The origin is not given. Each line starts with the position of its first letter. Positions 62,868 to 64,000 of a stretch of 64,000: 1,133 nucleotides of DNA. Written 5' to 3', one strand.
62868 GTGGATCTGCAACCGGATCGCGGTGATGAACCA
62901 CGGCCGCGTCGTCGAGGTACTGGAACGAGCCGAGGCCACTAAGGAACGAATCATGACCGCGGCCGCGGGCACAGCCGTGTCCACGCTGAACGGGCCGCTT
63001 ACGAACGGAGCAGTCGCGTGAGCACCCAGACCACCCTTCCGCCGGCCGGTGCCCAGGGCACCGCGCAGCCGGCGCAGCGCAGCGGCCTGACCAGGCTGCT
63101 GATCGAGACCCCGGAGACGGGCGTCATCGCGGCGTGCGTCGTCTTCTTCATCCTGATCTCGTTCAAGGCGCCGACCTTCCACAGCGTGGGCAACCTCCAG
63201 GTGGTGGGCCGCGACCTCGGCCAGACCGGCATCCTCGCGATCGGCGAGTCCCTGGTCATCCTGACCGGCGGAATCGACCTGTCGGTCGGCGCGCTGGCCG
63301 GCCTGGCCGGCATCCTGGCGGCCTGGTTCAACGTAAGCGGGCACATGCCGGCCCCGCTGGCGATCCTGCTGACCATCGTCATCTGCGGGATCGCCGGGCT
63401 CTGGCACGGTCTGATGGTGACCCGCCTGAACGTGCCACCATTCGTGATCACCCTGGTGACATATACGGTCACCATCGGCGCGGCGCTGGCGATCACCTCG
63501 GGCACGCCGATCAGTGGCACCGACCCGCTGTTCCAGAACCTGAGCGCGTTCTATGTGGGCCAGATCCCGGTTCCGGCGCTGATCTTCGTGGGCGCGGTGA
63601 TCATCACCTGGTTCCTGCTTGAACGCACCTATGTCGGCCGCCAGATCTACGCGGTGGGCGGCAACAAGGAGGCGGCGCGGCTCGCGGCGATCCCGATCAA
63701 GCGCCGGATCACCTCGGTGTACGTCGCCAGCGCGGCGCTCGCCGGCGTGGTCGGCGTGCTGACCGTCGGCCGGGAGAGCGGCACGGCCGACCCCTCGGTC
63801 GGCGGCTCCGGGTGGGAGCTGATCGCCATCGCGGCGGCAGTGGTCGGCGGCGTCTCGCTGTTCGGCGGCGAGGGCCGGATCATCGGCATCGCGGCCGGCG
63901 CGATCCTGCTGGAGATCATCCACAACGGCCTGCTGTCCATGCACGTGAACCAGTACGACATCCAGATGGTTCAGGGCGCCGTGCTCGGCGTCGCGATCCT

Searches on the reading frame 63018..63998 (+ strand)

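Call 48: search_protein_families(library=pfam, proteins=[window:63018-63998:+], max_evalue=0.001)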
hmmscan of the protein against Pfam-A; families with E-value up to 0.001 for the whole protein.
window:63018-63998:+ (327 aa): 1 family
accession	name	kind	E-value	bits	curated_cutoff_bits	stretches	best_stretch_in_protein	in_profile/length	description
PF02653.21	BPD_transp_2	-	1.3e-35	123.3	26.8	1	70-323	12-265/269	Branched-chain amino acid transport system / permease component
